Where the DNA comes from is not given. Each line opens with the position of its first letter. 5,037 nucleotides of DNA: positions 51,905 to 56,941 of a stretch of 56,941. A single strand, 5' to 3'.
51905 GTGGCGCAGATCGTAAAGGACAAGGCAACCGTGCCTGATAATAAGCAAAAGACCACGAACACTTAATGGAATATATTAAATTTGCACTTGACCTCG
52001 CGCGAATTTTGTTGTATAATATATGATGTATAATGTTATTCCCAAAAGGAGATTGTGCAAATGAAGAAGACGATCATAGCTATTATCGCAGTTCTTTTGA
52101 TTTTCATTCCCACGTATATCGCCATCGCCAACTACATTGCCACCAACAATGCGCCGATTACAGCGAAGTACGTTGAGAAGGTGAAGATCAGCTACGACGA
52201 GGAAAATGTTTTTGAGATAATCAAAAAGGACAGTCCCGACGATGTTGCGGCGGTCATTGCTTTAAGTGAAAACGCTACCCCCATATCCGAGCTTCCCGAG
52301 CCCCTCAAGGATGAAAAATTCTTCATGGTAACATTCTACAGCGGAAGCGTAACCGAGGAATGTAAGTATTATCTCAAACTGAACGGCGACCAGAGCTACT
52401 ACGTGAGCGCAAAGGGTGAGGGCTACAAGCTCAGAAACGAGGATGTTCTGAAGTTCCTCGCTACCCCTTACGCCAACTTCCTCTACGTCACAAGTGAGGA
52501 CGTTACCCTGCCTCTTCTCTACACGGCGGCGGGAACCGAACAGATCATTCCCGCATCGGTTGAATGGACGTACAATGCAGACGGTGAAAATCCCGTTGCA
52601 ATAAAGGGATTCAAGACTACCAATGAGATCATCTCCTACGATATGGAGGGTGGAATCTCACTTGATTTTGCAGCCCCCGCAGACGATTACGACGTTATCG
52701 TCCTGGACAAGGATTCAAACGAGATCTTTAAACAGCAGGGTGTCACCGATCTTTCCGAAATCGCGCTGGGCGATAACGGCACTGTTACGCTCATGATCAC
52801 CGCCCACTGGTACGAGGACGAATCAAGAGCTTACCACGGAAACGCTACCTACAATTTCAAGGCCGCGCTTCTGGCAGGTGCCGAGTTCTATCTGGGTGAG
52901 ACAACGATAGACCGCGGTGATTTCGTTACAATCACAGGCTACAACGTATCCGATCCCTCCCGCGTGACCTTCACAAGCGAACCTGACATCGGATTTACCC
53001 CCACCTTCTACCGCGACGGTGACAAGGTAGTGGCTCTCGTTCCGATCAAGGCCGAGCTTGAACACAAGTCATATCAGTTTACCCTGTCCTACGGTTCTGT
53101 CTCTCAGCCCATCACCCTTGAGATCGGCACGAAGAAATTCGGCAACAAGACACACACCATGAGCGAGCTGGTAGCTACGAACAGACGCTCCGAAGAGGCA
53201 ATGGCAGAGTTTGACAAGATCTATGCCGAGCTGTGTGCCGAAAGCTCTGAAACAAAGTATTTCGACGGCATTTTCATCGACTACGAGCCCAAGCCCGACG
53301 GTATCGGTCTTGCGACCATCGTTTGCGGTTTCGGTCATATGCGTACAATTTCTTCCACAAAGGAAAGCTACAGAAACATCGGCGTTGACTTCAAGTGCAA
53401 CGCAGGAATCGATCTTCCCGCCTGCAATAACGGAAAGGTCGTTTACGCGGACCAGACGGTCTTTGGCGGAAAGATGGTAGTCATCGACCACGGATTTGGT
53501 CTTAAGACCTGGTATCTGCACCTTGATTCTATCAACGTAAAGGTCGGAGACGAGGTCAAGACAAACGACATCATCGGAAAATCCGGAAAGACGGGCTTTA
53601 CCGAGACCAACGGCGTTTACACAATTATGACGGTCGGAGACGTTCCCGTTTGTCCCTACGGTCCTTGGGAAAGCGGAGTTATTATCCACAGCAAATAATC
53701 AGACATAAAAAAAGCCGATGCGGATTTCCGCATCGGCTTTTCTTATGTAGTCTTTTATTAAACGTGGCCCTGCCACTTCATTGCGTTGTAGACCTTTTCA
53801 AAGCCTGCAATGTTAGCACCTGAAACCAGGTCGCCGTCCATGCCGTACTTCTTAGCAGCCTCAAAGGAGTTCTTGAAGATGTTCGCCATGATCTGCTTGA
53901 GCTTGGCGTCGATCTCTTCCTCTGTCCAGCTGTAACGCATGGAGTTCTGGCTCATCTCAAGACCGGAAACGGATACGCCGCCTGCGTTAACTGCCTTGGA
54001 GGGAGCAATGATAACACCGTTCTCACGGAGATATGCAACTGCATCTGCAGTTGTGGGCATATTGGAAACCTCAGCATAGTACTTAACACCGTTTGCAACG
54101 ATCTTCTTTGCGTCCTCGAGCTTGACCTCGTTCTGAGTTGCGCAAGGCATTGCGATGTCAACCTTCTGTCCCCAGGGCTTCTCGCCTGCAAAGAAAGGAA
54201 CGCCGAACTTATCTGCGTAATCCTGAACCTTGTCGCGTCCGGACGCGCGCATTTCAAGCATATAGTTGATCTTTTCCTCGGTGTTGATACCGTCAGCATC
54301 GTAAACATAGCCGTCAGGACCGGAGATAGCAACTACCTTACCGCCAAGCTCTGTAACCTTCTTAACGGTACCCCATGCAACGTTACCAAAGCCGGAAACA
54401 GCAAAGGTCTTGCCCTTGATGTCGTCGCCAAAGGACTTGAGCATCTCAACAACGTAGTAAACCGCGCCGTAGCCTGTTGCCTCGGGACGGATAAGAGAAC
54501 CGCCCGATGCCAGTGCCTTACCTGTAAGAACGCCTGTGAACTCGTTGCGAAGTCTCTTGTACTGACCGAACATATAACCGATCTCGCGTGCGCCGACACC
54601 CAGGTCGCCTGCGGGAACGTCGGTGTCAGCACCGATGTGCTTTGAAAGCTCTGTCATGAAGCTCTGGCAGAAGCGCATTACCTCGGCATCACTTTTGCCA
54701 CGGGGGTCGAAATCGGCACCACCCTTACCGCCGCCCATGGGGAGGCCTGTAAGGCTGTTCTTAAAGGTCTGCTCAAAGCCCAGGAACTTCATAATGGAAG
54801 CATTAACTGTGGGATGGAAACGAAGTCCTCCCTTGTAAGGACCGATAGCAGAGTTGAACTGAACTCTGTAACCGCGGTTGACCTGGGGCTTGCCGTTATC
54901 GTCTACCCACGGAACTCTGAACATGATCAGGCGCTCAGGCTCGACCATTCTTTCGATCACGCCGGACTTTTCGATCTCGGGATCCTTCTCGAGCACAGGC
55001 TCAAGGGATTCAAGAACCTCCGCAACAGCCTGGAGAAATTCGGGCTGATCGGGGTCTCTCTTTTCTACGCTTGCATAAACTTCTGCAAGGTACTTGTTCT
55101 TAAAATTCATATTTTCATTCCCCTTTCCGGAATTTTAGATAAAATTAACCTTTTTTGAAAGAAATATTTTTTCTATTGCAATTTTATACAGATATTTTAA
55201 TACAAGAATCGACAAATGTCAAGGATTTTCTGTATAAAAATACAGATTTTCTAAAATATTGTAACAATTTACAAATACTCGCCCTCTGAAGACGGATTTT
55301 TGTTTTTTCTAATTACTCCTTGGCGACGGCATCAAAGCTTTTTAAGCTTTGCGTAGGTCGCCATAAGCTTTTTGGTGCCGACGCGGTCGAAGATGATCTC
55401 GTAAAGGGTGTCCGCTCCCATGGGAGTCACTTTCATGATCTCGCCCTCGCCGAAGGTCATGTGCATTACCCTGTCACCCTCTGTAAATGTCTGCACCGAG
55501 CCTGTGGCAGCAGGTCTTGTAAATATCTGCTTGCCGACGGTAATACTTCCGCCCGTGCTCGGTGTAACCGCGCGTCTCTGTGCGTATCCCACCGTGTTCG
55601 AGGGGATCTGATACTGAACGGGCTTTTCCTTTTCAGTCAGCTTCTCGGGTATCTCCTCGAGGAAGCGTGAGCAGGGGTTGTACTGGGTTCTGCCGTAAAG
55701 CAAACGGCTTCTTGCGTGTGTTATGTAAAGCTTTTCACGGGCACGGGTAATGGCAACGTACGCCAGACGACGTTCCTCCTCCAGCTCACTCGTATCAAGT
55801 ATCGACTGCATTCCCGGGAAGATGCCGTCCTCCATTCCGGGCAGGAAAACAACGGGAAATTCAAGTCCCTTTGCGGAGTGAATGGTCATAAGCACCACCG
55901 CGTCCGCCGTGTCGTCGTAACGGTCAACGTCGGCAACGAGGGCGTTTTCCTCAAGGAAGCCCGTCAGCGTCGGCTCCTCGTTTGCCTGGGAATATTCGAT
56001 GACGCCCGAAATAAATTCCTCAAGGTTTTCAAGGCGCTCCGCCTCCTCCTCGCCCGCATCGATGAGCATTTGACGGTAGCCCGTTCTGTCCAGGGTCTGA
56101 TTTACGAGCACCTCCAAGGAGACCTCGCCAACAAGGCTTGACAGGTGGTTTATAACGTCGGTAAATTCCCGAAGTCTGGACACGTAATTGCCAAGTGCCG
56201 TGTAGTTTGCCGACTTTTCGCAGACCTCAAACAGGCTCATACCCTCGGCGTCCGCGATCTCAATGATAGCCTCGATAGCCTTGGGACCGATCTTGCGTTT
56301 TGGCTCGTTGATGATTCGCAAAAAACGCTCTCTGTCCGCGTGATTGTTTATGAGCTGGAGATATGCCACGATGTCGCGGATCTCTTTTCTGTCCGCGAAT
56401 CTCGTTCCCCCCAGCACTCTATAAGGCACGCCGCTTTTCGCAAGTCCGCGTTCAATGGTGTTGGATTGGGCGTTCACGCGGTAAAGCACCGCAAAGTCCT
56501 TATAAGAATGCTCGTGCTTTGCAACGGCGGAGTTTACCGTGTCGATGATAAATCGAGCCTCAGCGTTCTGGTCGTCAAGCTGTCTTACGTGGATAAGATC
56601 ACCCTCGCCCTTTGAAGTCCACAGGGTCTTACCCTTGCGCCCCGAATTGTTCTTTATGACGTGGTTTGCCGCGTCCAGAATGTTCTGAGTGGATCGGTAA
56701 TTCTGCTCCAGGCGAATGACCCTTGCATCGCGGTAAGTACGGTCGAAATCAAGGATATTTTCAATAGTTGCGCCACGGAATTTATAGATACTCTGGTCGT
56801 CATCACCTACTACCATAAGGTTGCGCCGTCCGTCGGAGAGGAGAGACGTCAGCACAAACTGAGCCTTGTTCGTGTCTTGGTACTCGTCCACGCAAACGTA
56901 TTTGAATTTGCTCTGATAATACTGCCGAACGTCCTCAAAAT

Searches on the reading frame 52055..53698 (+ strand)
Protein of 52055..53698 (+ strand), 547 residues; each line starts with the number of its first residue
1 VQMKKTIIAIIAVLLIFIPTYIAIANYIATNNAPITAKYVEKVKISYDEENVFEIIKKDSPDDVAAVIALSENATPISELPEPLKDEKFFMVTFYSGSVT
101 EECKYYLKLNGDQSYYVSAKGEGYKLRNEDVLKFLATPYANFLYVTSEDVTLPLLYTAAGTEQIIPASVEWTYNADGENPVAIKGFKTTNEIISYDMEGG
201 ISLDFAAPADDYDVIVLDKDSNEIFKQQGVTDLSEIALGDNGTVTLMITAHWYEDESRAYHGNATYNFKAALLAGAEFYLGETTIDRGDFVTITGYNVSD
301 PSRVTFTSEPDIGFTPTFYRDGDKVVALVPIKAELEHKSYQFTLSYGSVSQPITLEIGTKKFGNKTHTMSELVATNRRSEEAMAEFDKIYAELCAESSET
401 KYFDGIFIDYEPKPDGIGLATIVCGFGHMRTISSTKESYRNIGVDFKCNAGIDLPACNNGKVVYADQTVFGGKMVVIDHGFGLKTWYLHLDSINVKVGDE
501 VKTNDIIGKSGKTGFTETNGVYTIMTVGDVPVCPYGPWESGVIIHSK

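Call 45: search_protein_families(library=pfam, proteins=[window:52055-53698:+], max_evalue=0.00001)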
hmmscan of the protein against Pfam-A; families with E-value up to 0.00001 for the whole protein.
window:52055-53698:+ (547 aa): 1 family
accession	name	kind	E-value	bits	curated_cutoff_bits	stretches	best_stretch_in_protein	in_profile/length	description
PF01551.29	Peptidase_M23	-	3.8e-20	72.3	28.7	1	442-525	4-87/96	Peptidase family M23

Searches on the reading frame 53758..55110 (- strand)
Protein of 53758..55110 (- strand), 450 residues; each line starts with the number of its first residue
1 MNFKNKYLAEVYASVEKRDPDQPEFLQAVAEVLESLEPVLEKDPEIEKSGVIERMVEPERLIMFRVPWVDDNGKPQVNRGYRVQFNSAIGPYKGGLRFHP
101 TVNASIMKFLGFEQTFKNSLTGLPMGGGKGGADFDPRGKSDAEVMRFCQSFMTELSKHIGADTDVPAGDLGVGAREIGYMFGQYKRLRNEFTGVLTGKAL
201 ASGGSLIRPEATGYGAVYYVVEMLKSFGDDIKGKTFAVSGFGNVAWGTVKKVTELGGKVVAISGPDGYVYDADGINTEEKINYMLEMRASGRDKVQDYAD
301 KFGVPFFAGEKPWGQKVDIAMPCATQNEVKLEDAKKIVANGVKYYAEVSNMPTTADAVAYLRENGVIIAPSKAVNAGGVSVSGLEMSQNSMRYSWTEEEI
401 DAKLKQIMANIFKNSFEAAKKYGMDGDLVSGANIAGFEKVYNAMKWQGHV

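Call 45: search_protein_families(library=pfam, proteins=[window:53758-55110:-], max_evalue=0.00001)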
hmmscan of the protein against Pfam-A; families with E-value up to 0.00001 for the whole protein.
window:53758-55110:- (450 aa): 2 families
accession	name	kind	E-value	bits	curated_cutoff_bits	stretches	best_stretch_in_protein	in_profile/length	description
PF00208.27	ELFV_dehydrog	-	1.3e-86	290.7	23.4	1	203-448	1-241/241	Glutamate/Leucine/Phenylalanine/Valine dehydrogenase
PF02812.23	ELFV_dehydrog_N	-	1.3e-54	183.8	25.3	1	58-185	1-128/129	Glu/Leu/Phe/Val dehydrogenase, dimerisation domain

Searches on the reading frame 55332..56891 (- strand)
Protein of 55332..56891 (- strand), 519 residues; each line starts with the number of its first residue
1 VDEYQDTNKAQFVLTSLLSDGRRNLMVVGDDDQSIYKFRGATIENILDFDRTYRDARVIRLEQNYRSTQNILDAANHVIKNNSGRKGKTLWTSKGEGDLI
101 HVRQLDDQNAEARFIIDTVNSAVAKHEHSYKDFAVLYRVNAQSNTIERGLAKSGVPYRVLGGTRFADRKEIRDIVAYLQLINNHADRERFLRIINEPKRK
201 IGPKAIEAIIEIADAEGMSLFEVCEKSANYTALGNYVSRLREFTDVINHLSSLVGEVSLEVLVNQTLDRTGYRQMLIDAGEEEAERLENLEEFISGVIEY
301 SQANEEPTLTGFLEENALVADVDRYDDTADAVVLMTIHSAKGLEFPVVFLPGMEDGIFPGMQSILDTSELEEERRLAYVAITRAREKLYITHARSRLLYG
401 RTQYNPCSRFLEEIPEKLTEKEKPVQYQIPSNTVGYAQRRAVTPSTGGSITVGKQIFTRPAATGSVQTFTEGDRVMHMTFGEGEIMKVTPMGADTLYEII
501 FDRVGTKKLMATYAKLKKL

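Call 45: search_protein_families(library=pfam, proteins=[window:55332-56891:-], max_evalue=0.00001)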
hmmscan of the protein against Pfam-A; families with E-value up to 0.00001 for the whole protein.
window:55332-56891:- (519 aa): 4 families
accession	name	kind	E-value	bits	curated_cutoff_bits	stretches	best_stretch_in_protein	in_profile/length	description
PF13361.12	UvrD_C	-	9e-82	275.7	25.6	1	59-394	1-349/350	UvrD-like helicase C-terminal domain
PF00580.27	UvrD-helicase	-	9.9e-20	71.8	23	1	2-53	219-270/271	UvrD/REP helicase N-terminal domain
PF13538.12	UvrD_C_2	-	5.7e-12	45.8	27.4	0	367-390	27-51/52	UvrD-like helicase C-terminal domain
PF21196.3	PcrA_UvrD_tudor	-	1.6e-08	34.7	23.9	1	472-518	2-48/48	PcrA/UvrD tudor domain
